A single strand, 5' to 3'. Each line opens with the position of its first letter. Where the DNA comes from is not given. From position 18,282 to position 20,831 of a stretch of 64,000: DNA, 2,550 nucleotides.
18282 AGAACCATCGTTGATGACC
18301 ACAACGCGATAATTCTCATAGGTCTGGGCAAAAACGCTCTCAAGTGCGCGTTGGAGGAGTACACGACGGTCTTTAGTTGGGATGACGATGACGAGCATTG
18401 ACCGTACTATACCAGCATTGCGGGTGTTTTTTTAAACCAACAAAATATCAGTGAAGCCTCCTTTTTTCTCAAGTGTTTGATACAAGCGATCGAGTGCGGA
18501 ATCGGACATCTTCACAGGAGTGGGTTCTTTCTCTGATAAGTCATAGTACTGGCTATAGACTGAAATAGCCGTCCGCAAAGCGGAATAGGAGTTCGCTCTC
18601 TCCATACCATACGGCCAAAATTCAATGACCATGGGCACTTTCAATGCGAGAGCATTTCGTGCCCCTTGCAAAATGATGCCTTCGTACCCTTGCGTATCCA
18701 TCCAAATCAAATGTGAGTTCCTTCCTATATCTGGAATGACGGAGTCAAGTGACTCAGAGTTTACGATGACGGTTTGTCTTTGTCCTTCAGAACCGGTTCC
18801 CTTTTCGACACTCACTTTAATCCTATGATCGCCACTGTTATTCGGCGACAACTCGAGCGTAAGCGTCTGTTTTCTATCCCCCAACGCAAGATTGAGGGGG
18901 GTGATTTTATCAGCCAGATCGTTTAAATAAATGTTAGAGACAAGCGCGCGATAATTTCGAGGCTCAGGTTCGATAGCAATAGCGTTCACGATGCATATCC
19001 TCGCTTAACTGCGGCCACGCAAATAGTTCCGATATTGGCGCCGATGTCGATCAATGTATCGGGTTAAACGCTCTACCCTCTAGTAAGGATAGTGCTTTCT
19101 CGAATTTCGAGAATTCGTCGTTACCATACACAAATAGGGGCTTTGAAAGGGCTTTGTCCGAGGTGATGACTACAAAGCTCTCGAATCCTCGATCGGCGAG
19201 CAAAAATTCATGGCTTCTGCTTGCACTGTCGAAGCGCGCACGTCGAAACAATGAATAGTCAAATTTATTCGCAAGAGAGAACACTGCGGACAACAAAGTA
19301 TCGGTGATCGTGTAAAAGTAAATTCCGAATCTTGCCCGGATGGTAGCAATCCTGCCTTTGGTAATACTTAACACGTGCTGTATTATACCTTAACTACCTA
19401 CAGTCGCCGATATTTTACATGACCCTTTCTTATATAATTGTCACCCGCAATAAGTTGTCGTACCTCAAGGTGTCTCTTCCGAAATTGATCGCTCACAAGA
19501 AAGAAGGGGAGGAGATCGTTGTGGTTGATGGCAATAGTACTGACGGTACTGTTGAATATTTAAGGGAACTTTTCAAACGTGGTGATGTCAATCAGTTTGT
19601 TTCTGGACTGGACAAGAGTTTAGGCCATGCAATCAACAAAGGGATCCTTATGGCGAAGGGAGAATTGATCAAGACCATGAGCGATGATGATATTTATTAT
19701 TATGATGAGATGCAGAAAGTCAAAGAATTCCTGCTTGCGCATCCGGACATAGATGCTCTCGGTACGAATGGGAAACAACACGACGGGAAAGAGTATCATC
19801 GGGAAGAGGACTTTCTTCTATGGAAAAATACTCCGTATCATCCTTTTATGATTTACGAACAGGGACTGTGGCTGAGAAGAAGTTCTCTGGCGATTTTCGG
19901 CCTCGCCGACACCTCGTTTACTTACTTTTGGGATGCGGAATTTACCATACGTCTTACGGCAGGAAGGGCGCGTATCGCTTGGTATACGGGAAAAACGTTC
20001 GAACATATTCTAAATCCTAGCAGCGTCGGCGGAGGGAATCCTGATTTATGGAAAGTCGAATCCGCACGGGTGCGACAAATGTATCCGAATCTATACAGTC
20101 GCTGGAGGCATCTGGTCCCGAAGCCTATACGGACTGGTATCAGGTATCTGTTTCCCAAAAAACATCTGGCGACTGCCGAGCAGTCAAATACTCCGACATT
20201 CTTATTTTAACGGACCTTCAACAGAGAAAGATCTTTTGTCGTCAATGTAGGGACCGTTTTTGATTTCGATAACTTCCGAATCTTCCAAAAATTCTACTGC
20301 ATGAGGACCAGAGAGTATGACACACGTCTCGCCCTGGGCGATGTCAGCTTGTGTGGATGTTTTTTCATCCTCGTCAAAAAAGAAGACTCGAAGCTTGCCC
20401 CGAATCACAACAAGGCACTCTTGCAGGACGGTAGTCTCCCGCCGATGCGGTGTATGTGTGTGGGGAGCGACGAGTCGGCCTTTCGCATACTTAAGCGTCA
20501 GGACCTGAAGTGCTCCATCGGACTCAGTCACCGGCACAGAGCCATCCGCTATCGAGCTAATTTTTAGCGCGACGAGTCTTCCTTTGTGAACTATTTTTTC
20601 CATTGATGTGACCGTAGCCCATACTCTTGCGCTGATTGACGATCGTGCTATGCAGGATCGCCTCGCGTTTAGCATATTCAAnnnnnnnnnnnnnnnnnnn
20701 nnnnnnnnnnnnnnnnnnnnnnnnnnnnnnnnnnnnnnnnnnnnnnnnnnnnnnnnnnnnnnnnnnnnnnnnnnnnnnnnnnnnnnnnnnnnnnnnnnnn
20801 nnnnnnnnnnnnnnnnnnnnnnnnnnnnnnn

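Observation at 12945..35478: ~23-kb surface-glycan cluster rich in GDP-sugar modification and methylation enzymes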

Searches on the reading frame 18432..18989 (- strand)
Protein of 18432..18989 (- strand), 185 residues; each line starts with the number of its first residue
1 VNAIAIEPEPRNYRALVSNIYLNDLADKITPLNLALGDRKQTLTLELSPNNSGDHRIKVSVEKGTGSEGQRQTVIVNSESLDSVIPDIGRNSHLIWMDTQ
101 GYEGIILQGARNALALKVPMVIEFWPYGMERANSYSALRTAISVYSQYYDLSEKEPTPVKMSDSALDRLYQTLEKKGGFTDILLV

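Call 4: search_protein_families(library=pfam, proteins=[window:18432-18989:-], max_evalue=0.01)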
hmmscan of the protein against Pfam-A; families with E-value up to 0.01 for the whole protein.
window:18432-18989:- (185 aa): 1 family
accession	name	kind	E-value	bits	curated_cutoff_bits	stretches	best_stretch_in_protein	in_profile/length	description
PF05050.19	Methyltransf_21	-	1.6e-11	45.1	22.7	1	4-123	27-147/173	Methyltransferase FkbM domain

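Call 7: search_protein_families(library=ncbifam, proteins=[window:18432-18989:-], max_evalue=0.001)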
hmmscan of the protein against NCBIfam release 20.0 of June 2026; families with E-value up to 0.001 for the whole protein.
window:18432-18989:- (185 aa): 1 family
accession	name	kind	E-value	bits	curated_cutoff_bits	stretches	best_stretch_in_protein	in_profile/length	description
TIGR01444.1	fkbM_fam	subfamily_domain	3.4e-19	69.7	37.7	1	3-123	25-141/143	FkbM family methyltransferase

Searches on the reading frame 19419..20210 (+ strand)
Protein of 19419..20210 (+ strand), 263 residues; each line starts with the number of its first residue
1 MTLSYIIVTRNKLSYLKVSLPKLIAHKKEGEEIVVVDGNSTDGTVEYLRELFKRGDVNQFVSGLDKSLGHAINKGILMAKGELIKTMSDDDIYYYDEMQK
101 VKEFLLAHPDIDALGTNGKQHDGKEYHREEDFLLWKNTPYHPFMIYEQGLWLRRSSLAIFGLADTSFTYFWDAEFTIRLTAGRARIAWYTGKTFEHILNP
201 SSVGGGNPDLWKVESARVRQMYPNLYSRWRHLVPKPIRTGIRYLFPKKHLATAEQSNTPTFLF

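Call 4: search_protein_families(library=pfam, proteins=[window:19419-20210:+], max_evalue=0.01)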
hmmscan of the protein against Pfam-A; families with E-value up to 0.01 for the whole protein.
window:19419-20210:+ (263 aa): 2 families
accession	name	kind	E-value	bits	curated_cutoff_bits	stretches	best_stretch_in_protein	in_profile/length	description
PF00535.33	Glycos_transf_2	-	3.2e-18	66.7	23.3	1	4-142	1-139/168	Glycosyl transferase family 2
PF13641.12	Glyco_tranf_2_3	-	0.0005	20.6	27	1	4-135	4-132/230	Glycosyltransferase like family 2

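Call 7: search_protein_families(library=ncbifam, proteins=[window:19419-20210:+], max_evalue=0.001)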
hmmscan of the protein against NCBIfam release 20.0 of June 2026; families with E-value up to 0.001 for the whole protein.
window:19419-20210:+ (263 aa): 11 families
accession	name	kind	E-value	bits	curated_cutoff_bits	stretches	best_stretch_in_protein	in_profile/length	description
TIGR04009.1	wcaE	equivalog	1.1e-10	41.3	369.2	1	18-110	21-112/248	colanic acid biosynthesis glycosyltransferase WcaE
NF041875.1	EPS_EpsD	equivalog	2.8e-08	33.6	370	1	3-109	1-105/325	exopolysaccharide biosynthesis glycosyltransferase EpsD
NF038302.1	EPS_HpsE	equivalog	2e-07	30.3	300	1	7-117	7-123/307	hormogonium polysaccharide biosynthesis glycosyltransferase HpsE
NF007482.0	PRK10073.1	equivalog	4e-06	26.1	423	1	2-118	7-122/334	glycosyltransferase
TIGR04283.1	glyco_like_mftF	equivalog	5.3e-06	26.2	182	1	3-179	1-169/221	TIGR04283 family arsenosugar biosynthesis glycosyltransferase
NF050050.1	ProtGlycPglI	equivalog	2.5e-05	23.8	500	1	3-95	4-98/306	GalNAc(5)-diNAcBac-PP-undecaprenol beta-1,3-glucosyltransferase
NF053739.1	GlytfEpsEBac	equivalog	6.7e-05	22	450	1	13-122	13-124/265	glycosyltransferase EpsE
TIGR04440.1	glyco_TIGR04440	domain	0.00012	21.9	70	1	4-113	3-114/215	TIGR00180 family glycosyltransferase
TIGR03937.1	PgaC_IcaA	equivalog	0.00019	20.5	422.3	1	3-117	47-162/407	poly-beta-1,6-N-acetyl-D-glucosamine synthase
NF038299.1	EPS_HpsN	equivalog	0.00036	19.6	425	1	2-112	2-113/317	hormogonium polysaccharide biosynthesis glycosyltransferase HpsN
NF047683.1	TeichurnBiosyTuaG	equivalog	0.00079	19.1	400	0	11-107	16-113/252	teichuronic acid biosynthesis protein TuaG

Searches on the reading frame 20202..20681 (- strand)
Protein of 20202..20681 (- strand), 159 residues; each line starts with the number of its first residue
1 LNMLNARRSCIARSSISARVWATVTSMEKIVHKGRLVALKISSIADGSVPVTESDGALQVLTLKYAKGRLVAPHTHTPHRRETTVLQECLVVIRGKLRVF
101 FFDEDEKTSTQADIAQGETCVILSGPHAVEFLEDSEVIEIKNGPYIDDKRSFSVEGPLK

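Call 4: search_protein_families(library=pfam, proteins=[window:20202-20681:-], max_evalue=0.01)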
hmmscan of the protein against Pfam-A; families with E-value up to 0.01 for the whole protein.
window:20202-20681:- (159 aa): 1 family
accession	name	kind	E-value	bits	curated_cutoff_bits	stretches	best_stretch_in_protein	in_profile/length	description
PF00190.28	Cupin_1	-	0.0062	16.6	22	0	58-125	33-94/151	Cupin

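Call 7: search_protein_families(library=ncbifam, proteins=[window:20202-20681:-], max_evalue=0.001)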
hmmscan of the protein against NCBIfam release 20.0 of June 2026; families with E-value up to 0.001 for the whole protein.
window:20202-20681:- (159 aa): 1 family
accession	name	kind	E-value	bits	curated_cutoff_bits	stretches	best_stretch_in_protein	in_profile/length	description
TIGR04366.1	cupin_WbuC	subfamily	3.8e-11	43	42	1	55-149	31-123/132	WbuC family cupin fold metalloprotein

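Call 20: search_solved_structures(query=window:20202-20681:-, max_evalue=1)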
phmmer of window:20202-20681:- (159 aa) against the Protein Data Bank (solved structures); distinct sequences matched with E-value up to 1: 0.

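Call 36: find_homologous_proteins(query=window:20202-20603:-, max_evalue=0.001)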
Query window:20202-20603:- (133 aa): 36 proteins with E <= 0.001 among 68 candidates.
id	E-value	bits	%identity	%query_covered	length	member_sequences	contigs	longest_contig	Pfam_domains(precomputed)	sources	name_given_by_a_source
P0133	1.8e-80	285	100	100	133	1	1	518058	PF19480.6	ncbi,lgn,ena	-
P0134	3.5e-55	204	71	95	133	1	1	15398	PF19480.6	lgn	-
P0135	4.2e-55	203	74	95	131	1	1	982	PF19480.6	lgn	-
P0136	5.9e-54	200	73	95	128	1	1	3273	PF19480.6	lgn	-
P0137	3.5e-52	194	68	100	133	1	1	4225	PF19480.6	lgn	-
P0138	5.8e-52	193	71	93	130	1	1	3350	PF19480.6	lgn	-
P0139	2.6e-51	191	67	97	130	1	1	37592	PF19480.6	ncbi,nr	ncbi:MAG: hypothetical protein NUV90_02325 [Candidatus Parcubacteria bacterium]|nr:hypothetical prot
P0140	9.5e-51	189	69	95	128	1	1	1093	PF19480.6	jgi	jgi:cupin fold WbuC family metalloprotein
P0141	2.1e-49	185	66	96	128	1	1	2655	PF19480.6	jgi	-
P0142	2.5e-49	185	66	93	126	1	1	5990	PF19480.6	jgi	jgi:cupin fold WbuC family metalloprotein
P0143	9.5e-49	183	69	95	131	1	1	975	PF19480.6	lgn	-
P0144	1.3e-47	179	67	95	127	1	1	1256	PF19480.6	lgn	-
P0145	1.8e-47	179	65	95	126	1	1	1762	PF19480.6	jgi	jgi:cupin fold WbuC family metalloprotein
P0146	5.8e-47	177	65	95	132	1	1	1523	PF19480.6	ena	-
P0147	1.2e-46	176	66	87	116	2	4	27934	PF19480.6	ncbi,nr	ncbi:MAG: hypothetical protein KGI78_03720 [Patescibacteria group bacterium]|nr:hypothetical protein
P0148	6.3e-44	167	63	95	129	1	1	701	PF19480.6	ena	-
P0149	4.3e-43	165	68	83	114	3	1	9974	PF19480.6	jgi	jgi:hypothetical protein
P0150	1.1e-42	163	69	83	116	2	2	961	PF19480.6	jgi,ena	-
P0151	2.6e-41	159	60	96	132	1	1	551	PF19480.6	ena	-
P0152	1.5e-40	156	62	92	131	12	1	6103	PF19480.6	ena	-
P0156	1.2e-33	134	52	95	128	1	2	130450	PF19480.6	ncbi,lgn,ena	-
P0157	1.6e-32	130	52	95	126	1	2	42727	PF19480.6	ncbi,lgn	-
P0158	5.5e-31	125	50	93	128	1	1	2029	PF19480.6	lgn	-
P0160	2.6e-29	120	52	92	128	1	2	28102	-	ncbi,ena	-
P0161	3.6e-29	120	49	92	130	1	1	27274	PF19480.6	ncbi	-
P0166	1.9e-24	104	42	92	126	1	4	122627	-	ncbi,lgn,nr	ncbi:MAG: hypothetical protein HYT28_00165 [Parcubacteria group bacterium]|nr:hypothetical protein [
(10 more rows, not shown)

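Call 44: predict_structure(alignment_id=A2)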
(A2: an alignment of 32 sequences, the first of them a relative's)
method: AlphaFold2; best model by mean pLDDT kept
length: 133 residues; sequences in the alignment: 32
mean_pLDDT: 87.1   pTM: 0.80
mean pLDDT of the five models: 87.1, 87.0, 83.5, 77.8, 76.0
residues with pLDDT >= 90: 66; 70-90: 54; 50-70: 13; < 50: 0
segments of 3 or more residues with pLDDT < 50: none
pLDDT, mean of each block of 10 residues (from residue 1): 87 89 86 91 91 71 95 90 91 93 97 81 76 63
secondary structure, 60 per line:
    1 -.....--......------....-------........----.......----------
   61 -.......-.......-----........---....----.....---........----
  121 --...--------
elements in order: E2-6 E9-14 E21-24 E32-39 E44-50 E62-68 E70-76 E82-89 E93-96 E101-105 E109-116 E123-125

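Call 47: fold_search(model_id=the predicted structure, library=pdb)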
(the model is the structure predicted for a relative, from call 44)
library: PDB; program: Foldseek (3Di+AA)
matches with E <= 10: 1914; with E <= 0.001: 315
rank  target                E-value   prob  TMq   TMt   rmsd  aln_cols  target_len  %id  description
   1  5flh_A                3.9e-06  1.00  0.52  0.38   3.1        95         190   20  Free state of Ni-quercetinase (released 2016-06-01)
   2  6tzp                  4.6e-06  1.00  0.59  0.23   3.9       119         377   21  W96F Oxalate Decarboxylase (B. subtilis) (released 2021-02-17)
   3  5flh_B                6.6e-06  1.00  0.52  0.39   3.2        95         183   20  Free state of Ni-quercetinase (released 2016-06-01)
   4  5flj_L                7.8e-06  1.00  0.52  0.38   3.2        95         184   20  enzyme-substrate-dioxygen complex of Ni-quercetinase (released 2016-06-01)
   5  5flj_A                7.8e-06  1.00  0.57  0.44   3.7       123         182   16  enzyme-substrate-dioxygen complex of Ni-quercetinase (released 2016-06-01)
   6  2uy8                  8.2e-06  1.00  0.59  0.23   4.0       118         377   21  R92A mutant of Bacillus subtilis Oxalate Decarboxylase OxdC (released 2007-08-21)
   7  5vg3_B                8.6e-06  1.00  0.58  0.23   4.0       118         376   21  Structure of Oxalate Decarboxylase from Bacillus subtilis at pH 4.6 (released 2017-10-18)
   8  5vg3_A                1.0e-05  1.00  0.58  0.22   3.9       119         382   22  Structure of Oxalate Decarboxylase from Bacillus subtilis at pH 4.6 (released 2017-10-18)
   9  3eqe_A                1.3e-05  1.00  0.67  0.58   2.2       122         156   15  Crystal structure of the YubC protein from Bacillus subtilis. Northeast Structural Genomics Consortium target SR112. (released 2008-10-14)
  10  8qfp_B                1.3e-05  1.00  0.60  0.53   7.7       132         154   15  Ergothioneine dioxygenase from Thermocatellispora tengchongensis in complex with manganese and in presence of catalase (released 2023-12-27)
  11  1cau_B                1.4e-05  1.00  0.55  0.41   7.9       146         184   14  DETERMINATION OF THREE CRYSTAL STRUCTURES OF CANAVALIN BY MOLECULAR REPLACEMENT (released 1993-10-31)
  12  6ufi                  1.5e-05  1.00  0.55  0.21   3.9       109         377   22  W96Y Oxalate Decarboxylase (Bacillus subtilis) (released 2020-09-30)
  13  8qfq_B                1.5e-05  1.00  0.62  0.58   2.8       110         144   13  Ergothioneine dioxygenase, variant H147A, from Thermocatellispora tengchongensis in complex with manganese (released 2023-12-27)
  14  5hi0                  1.8e-05  1.00  0.59  0.23   3.9       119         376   22  The Substrate Binding Mode and Chemical Basis of a Reaction Specificity Switch in Oxalate Decarboxylase (released 2016-04-06)
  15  4met_A                1.9e-05  1.00  0.55  0.21   3.9       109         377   22  Assigning the EPR Fine Structure Parameters of the Mn(II) Centers in Bacillus subtilis Oxalate Decarboxylase by Site-D (released 2014-03-05)
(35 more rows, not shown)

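Call 58: find_encoding_contigs(protein=P0166, flank=5000, max_places=1)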
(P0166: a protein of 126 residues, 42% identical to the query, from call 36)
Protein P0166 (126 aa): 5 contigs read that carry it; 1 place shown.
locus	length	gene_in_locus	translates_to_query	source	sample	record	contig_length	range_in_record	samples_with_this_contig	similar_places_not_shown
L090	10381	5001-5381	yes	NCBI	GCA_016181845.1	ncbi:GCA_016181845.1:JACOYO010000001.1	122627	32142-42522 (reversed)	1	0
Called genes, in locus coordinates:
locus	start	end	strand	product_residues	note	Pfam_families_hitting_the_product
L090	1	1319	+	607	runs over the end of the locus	-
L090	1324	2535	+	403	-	PF08421:Methyltransf_13, PF13489:Methyltransf_23, PF08242:Methyltransf_12, PF08484:Methyltransf_14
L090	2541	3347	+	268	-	PF00248:Aldo_ket_red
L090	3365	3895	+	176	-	PF00293:NUDIX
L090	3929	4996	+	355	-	PF01370:Epimerase, PF04321:RmlD_sub_bind, PF16363:GDP_Man_Dehyd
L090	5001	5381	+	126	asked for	-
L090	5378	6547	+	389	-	PF13439:Glyco_transf_4, PF00534:Glycos_transf_1, PF13692:Glyco_trans_1_4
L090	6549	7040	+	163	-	PF01467:CTP_transf_like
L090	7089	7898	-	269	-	-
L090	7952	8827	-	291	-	PF05050:Methyltransf_21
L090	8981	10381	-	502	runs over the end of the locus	PF05159:Capsule_synth (weak)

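Call 59: find_encoding_contigs(protein=P0161, flank=5000, max_places=1)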
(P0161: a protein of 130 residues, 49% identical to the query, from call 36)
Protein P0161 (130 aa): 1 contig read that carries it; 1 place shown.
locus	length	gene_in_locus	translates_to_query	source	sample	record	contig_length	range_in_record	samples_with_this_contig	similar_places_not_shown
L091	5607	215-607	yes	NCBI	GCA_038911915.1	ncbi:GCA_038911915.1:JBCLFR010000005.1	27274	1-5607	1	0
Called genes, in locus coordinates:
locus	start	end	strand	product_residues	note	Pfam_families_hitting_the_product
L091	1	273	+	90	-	?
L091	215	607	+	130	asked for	PF19480:DUF6016 (weak)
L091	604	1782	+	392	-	PF13439:Glyco_transf_4, PF00534:Glycos_transf_1, PF13692:Glyco_trans_1_4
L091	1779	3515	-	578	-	-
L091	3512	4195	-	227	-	PF08241:Methyltransf_11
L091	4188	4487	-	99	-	-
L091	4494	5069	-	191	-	PF08242:Methyltransf_12 (weak), PF13489:Methyltransf_23 (weak), PF08241:Methyltransf_11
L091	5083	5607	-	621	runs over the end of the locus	PF13522:GATase_6, PF12481:DUF3700 (faint), PF13537:GATase_7, PF00733:Asn_synthase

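Call 60: find_encoding_contigs(protein=P0160, flank=5000, max_places=1)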
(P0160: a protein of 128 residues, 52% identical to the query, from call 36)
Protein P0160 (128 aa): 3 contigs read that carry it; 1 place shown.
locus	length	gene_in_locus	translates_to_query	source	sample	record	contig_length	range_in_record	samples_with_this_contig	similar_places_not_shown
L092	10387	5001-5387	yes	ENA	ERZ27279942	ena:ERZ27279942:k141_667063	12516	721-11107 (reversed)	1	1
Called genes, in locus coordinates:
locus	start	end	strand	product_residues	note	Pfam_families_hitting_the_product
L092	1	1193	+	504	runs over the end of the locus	PF03062:MBOAT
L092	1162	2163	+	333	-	-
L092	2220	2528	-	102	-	PF07876:Dabb (weak)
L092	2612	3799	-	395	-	PF13439:Glyco_transf_4 (weak), PF13579:Glyco_trans_4_4 (weak), PF20706:GT4-conflict (weak), PF00534:Glycos_transf_1, PF13692:Glyco_trans_1_4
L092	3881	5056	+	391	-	PF01370:Epimerase, PF04321:RmlD_sub_bind, PF16363:GDP_Man_Dehyd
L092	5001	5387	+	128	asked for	-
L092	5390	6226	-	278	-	-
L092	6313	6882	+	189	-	PF13302:Acetyltransf_3, PF13420:Acetyltransf_4, PF00583:Acetyltransf_1, PF13523:Acetyltransf_8 (weak)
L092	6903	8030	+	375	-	-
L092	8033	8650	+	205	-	PF00117:GATase, PF07685:GATase_3, PF01174:SNO, PF07722:Peptidase_C26 (faint)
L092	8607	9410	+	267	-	PF00977:His_biosynth, PF02581:TMP-TENI (faint), PF01180:DHO_dh (faint), PF01207:Dus (faint), PF05690:ThiG (faint), PF03060:NMO (weak)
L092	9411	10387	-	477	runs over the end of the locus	PF05159:Capsule_synth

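Call 66: search_solved_structures(query=A2, max_evalue=10, show_alignments=2)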
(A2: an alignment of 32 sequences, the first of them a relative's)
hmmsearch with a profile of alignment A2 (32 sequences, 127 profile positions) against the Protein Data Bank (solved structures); distinct sequences matched with E-value up to 10: 0.

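Call 67: search_protein_families(library=ncbifam, alignment_id=A2, max_evalue=0.001)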
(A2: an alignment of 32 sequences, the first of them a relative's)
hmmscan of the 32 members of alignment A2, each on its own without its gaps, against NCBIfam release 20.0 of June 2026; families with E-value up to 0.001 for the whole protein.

A. member 1, P0133 (133 aa): 1 family
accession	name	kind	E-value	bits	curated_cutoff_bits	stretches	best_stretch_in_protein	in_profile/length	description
TIGR04366.1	cupin_WbuC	subfamily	2.7e-11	43.5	42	1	29-123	31-123/132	WbuC family cupin fold metalloprotein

B. families by the number of members that match (of 32 scanned): 1 family
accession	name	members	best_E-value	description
TIGR04366.1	cupin_WbuC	32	1.6e-12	WbuC family cupin fold metalloprotein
